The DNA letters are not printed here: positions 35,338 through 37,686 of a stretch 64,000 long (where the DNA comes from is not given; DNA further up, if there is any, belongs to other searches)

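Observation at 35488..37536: TGS-domain-like + uridine kinase fusion: bacterial-type architecture in a pyrimidine-salvage enzyme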

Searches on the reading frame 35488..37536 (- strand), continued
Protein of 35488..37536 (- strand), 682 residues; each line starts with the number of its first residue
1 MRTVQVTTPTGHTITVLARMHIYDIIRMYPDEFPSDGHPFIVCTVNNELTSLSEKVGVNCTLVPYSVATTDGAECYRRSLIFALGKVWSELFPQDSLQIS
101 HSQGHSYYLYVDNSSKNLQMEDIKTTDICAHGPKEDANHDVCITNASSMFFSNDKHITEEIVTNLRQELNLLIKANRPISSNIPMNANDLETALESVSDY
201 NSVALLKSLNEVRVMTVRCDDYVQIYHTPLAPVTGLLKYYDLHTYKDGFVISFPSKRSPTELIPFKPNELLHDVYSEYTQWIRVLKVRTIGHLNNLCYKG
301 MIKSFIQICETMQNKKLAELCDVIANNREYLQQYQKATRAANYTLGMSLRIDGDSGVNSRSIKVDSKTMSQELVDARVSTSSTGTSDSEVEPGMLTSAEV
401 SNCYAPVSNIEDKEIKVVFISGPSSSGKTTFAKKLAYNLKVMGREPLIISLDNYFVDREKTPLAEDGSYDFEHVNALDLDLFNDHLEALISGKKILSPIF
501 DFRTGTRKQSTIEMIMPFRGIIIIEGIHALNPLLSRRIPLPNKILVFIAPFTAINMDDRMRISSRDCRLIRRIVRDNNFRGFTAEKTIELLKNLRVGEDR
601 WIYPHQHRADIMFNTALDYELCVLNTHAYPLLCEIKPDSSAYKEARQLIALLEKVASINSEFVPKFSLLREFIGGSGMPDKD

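Call 43: search_protein_families(library=pfam, proteins=[L001:2797-3984:+, L001:1936-2772:-, L013:1868-3724:-, L006:5568-5876:+, L006:6079-8079:-, L015:2367-3752:+, L021:1257-2372:+, L021:2233-3171:+, L021:3161-3943:+], max_evalue=0.00001)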
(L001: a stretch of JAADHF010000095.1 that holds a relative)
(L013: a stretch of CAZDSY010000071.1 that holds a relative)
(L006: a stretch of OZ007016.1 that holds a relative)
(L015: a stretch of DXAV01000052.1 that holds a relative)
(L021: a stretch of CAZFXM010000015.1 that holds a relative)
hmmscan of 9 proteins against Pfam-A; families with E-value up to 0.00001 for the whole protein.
L001:2797-3984:+ (395 aa): 2 families
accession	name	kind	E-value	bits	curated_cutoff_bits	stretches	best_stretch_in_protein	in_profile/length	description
PF13487.12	HD_5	-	1.9e-33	116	27.2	1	160-316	11-170/170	HD domain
PF01966.28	HD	-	2.9e-14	53.8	22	1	164-285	2-116/116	HD domain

L001:1936-2772:- (278 aa): 0 families

L013:1868-3724:- (618 aa): 2 families
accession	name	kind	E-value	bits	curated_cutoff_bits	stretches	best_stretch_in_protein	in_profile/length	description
PF02690.20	Na_Pi_cotrans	-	3.6e-62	208.9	29.1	2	33-172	1-136/137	Na+/Pi-cotransporter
PF01895.24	PhoU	-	6e-11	43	23.5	1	423-505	10-89/89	PhoU domain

L006:5568-5876:+ (102 aa): 1 family
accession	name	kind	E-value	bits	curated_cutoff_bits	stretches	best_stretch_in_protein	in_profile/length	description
PF12647.12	RNHCP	-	2.1e-31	108.1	24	1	10-94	2-88/90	RNHCP domain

L006:6079-8079:- (666 aa): 2 families
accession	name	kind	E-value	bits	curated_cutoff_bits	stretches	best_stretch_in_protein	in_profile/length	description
PF01136.24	Peptidase_U32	-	1.2e-44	152.8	22.4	2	23-141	113-231/233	Peptidase family U32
PF12392.13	DUF3656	-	3e-19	70.2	22.1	1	230-355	1-108/109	Collagenase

L015:2367-3752:+ (461 aa): 1 family
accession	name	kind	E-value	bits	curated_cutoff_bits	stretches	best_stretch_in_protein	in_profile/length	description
PF02518.31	HATPase_c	-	1.9e-20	73.8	26.4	1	357-460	4-108/111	Histidine kinase-, DNA gyrase B-, and HSP90-like ATPase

L021:1257-2372:+ (371 aa): 5 families
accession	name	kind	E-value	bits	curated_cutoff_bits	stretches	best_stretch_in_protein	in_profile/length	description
PF04539.22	Sigma70_r3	-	3.5e-34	117.2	25.3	1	217-293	1-77/78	Sigma-70 region 3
PF04542.20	Sigma70_r2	-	3e-24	85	24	1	138-208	1-71/71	Sigma-70 region 2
PF04545.22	Sigma70_r4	-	5.5e-22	77.5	24.1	1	306-359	1-50/50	Sigma-70, region 4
PF00140.25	Sigma70_r1_2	-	4.9e-18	65.2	22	1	100-132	1-33/34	Sigma-70 factor, region 1.2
PF03979.19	Sigma70_r1_1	-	1.1e-14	54.6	22.5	1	9-84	4-77/81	Sigma-70 factor, region 1.1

L021:2233-3171:+ (312 aa): 2 families
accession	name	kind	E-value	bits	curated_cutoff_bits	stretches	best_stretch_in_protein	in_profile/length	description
PF12847.13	Methyltransf_18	-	2.4e-54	183.9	27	1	55-205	1-151/151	Methyltransferase domain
PF04816.18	TrmK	-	1.7e-45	155.5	27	1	72-208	1-138/205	tRNA (adenine(22)-N(1))-methyltransferase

L021:3161-3943:+ (260 aa): 1 family
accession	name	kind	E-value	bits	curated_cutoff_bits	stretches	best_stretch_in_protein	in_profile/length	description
PF01784.24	DUF34_NIF3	-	5.4e-78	262.6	23.4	1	1-250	1-249/256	Duf34/NIF3 (NGG1p interacting factor 3)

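Call 51: search_protein_families(library=pfam, alignment_id=A3, max_evalue=0.01)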
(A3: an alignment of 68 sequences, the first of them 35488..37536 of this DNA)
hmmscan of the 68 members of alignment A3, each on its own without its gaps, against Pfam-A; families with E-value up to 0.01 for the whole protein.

A. member 1, window:35488-37536:- (682 aa): 3 families
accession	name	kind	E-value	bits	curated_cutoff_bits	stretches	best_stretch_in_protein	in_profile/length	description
PF00485.24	PRK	-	1.2e-16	61.6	22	1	418-615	2-189/196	Phosphoribulokinase / Uridine kinase family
PF20720.3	nSTAND3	-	0.0003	20.9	27.2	1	415-449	17-51/155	Novel STAND NTPase 3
PF00448.28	SRP54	-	0.0016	18.6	22.7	1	416-454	2-40/196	SRP54-type protein, GTPase domain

B. families by the number of members that match (of 68 scanned): 20 families
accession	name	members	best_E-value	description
PF00485.24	PRK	67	2.2e-22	Phosphoribulokinase / Uridine kinase family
PF20720.3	nSTAND3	61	1.2e-06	Novel STAND NTPase 3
PF03215.21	Rad17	37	1.9e-05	Rad17 P-loop domain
PF13191.12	AAA_16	29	0.00032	AAA ATPase domain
PF02367.23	TsaE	28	0.0019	Threonylcarbamoyl adenosine biosynthesis protein TsaE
PF13671.12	AAA_33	21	0.00012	AAA domain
PF13238.12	AAA_18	16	0.0016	AAA domain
PF02824.27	TGS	12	2.7e-06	TGS domain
PF06414.18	Zeta_toxin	10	5e-05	Zeta toxin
PF00448.28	SRP54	10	0.0014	SRP54-type protein, GTPase domain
PF07973.19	tRNA_SAD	4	0.0029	Threonyl and Alanyl tRNA synthetase second additional domain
PF02597.26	ThiS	3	0.0028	ThiS family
PF08433.16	KTI12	2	0.0028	Chromatin associated protein KTI12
PF25199.1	nSTAND_NTPase5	2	0.0068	Novel STAND NTPase 5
PF01637.24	ATPase_2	1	0.00078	ATPase domain predominantly from Archaea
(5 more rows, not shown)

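Call 58: find_encoding_contigs(protein=P0004, flank=3000, max_places=2)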
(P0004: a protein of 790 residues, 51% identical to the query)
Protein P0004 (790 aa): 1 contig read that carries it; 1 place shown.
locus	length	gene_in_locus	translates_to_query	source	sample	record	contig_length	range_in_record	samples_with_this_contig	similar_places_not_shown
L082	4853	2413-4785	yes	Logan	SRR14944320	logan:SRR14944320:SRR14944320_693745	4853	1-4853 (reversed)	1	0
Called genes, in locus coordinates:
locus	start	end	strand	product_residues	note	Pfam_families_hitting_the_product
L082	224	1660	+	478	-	-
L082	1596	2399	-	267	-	-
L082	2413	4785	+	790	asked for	PF00485:PRK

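Call 59: find_encoding_contigs(protein=P0005, flank=3000, max_places=2)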
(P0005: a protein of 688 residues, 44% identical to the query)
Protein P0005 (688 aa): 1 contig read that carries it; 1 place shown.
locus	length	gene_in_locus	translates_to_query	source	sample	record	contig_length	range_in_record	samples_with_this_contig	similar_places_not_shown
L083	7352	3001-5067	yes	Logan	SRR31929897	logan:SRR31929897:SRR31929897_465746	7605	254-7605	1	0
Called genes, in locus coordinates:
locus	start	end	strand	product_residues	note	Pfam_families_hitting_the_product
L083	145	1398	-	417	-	-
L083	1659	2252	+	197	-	PF01871:AMMECR1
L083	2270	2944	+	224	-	PF01871:AMMECR1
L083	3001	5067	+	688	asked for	-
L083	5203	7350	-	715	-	?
